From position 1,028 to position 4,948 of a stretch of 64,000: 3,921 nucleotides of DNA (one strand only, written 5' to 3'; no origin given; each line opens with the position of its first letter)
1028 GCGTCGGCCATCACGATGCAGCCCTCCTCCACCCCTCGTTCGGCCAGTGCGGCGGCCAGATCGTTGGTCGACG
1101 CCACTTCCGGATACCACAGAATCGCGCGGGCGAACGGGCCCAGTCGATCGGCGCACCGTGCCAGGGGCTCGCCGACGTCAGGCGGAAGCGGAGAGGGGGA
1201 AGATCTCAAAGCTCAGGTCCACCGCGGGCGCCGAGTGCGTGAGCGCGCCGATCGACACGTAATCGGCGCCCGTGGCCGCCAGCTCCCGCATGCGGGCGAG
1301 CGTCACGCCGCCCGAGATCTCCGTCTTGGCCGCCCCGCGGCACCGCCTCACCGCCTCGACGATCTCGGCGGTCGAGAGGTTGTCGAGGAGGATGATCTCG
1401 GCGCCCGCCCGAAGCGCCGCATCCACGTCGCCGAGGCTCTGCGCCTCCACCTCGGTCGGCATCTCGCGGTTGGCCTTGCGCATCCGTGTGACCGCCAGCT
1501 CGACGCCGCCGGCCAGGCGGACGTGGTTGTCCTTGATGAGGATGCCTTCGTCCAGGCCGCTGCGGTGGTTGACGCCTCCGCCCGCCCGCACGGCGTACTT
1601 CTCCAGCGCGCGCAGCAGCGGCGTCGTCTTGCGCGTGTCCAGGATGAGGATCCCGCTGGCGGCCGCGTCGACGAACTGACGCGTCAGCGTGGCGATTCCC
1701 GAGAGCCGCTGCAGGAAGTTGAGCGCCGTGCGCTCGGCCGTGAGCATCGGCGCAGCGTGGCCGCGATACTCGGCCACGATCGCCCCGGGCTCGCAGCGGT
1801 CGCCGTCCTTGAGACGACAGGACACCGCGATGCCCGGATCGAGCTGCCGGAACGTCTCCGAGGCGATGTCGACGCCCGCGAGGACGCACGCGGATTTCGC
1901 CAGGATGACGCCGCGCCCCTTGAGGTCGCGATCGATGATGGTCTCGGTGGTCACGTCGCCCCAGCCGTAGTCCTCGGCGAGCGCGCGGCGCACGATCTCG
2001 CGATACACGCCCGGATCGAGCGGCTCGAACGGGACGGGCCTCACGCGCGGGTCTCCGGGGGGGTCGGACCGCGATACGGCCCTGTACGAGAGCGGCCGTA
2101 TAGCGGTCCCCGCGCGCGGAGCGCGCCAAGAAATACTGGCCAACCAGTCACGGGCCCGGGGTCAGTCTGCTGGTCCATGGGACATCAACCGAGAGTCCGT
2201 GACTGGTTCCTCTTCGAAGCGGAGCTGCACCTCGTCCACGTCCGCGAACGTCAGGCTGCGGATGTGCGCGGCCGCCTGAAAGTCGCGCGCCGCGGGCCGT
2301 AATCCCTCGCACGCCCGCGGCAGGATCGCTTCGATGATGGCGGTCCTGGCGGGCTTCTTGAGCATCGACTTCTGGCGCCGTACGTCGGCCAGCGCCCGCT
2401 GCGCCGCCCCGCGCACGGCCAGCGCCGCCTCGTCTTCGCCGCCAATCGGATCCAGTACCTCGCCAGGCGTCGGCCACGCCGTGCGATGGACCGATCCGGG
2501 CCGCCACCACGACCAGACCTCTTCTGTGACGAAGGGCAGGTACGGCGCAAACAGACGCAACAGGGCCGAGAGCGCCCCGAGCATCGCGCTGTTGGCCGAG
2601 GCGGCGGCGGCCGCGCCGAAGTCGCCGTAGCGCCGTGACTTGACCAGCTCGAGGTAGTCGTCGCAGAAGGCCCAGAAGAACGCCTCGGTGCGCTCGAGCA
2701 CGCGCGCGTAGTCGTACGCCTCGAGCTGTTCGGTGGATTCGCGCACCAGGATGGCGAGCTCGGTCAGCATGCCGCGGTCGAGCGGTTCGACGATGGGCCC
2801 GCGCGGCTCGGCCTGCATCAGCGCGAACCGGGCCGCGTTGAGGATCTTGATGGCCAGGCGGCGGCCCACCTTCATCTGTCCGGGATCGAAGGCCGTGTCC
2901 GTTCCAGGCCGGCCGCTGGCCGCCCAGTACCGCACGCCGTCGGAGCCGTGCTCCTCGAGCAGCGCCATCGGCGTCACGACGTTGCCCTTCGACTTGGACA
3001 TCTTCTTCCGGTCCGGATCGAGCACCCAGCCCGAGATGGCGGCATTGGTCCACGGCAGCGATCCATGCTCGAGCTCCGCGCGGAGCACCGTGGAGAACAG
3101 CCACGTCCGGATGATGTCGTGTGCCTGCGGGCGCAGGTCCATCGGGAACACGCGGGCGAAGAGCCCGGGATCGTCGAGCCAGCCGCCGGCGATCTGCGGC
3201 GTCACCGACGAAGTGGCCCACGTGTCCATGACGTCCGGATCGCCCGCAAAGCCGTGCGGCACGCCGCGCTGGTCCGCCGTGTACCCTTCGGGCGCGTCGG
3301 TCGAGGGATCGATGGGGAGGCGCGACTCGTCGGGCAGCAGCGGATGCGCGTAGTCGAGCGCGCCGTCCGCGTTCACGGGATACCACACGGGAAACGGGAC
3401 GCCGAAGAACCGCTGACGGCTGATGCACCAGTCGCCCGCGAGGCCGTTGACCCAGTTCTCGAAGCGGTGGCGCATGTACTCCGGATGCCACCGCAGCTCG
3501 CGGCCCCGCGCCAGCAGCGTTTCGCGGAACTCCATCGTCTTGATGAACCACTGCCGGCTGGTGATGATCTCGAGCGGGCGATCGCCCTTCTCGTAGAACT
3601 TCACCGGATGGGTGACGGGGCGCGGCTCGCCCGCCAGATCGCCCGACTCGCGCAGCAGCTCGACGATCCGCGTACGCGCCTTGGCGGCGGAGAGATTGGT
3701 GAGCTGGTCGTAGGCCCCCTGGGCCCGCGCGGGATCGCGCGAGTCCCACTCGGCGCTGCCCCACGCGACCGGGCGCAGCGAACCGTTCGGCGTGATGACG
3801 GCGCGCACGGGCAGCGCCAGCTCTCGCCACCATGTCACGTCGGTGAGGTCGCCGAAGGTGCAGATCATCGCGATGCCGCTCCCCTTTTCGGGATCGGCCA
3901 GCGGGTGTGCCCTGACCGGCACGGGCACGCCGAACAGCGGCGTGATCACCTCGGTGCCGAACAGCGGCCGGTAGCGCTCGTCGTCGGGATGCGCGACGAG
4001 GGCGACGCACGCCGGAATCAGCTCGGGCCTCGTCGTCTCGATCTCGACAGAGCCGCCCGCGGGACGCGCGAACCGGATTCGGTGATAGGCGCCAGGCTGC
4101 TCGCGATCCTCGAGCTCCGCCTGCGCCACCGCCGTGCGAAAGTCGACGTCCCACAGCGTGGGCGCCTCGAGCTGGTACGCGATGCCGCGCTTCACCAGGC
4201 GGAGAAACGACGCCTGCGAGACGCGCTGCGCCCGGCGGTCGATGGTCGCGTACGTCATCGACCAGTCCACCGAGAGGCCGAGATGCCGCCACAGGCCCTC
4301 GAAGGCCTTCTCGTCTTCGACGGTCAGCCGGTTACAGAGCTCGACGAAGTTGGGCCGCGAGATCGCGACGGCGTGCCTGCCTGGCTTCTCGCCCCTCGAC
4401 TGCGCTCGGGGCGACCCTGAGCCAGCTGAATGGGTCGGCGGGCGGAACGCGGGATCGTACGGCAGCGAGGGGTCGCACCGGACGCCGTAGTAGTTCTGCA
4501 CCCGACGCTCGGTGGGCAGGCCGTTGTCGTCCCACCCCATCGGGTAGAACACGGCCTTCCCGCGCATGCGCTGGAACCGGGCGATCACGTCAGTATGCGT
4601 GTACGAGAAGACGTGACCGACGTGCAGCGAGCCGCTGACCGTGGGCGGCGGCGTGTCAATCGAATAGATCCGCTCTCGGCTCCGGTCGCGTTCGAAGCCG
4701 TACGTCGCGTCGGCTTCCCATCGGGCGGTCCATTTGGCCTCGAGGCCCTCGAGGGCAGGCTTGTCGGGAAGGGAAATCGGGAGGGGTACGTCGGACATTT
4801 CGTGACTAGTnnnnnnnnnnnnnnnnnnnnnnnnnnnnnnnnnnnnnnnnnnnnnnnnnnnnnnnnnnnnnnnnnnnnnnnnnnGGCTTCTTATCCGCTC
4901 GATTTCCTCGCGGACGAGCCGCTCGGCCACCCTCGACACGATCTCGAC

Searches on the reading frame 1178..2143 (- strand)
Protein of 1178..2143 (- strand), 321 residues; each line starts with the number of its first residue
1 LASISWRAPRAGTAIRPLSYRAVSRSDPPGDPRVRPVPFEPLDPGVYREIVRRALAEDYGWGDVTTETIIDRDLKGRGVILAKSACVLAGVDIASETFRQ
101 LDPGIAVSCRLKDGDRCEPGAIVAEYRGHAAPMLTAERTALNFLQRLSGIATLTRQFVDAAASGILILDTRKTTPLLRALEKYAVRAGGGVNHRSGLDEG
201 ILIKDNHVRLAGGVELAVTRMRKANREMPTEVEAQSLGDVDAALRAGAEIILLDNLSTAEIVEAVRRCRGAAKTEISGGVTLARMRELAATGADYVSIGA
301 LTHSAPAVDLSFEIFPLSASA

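Call 29: search_protein_families(library=pfam, proteins=[window:1178-2143:-])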
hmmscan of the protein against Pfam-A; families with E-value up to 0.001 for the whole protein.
window:1178-2143:- (321 aa): 2 families
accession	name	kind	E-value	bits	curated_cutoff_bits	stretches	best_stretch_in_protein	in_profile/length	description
PF01729.25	QRPTase_C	-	1.2e-51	175.2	23.1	1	150-312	1-168/169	Quinolinate phosphoribosyl transferase, C-terminal domain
PF02749.22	QRPTase_N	-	9.2e-21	74.3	27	1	63-148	1-82/82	Quinolinate phosphoribosyl transferase, N-terminal domain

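Call 55: find_related_loci(query=window:1178-2044:-, collection=metagenome_contigs, flank=1500)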
Query window:1178-2044:- (288 aa) in metagenome_contigs; peptide patterns used: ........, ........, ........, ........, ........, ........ (x = any residue, [..] = any of these).
600 stretches matched a pattern (row limit reached: there are more); 200 encode a relative of the query (tblastn E <= 1e-3); the best 80 are kept; 80 distinct loci.
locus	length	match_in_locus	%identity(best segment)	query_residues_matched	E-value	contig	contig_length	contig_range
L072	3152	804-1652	84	1-283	3e-163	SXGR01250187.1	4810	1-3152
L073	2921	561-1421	83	1-287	6e-162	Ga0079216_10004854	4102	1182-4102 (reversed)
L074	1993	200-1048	83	1-283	8e-169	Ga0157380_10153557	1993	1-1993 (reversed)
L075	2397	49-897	82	1-283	1e-161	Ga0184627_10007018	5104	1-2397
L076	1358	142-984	84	1-281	1e-170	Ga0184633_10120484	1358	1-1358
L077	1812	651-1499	82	1-283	7e-168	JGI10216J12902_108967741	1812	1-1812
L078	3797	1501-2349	81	1-283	2e-157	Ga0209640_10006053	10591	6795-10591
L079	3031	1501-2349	82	1-283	7e-159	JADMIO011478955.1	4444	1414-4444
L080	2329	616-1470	82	1-285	1e-164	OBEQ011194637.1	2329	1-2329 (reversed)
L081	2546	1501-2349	82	1-283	5e-160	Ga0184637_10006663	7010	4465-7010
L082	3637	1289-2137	81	1-283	2e-158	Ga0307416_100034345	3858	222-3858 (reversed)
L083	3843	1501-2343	83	1-281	2e-153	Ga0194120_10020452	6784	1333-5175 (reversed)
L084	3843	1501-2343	83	1-281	1e-153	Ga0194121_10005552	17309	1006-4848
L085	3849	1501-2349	82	1-283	1e-155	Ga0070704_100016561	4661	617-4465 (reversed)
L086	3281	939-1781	82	1-281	2e-155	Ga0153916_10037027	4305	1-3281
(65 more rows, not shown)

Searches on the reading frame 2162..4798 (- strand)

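Call 29: search_protein_families(library=pfam, proteins=[window:2162-4798:-])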
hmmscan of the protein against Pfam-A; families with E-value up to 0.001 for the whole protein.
window:2162-4798:- (878 aa): 5 families
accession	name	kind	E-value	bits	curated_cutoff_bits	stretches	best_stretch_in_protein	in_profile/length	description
PF00133.28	tRNA-synt_1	-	2.7e-71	241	22.7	2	140-637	89-413/414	tRNA synthetases class I (I, L, M and V)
PF08264.19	Anticodon_1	-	9.9e-24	84.3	25.1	1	674-815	1-141/148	Anticodon-binding domain of tRNA ligase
PF09334.17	tRNA-synt_1g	-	6.6e-18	65.1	20.1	2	47-99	3-55/391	tRNA synthetases class I (M)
PF01921.24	tRNA-synt_1f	-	9.6e-06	25.2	27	1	591-641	274-324/360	tRNA synthetases class I (K)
PF01406.26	tRNA-synt_1e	-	0.00025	21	27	0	593-628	247-282/301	tRNA synthetases class I (C) catalytic domain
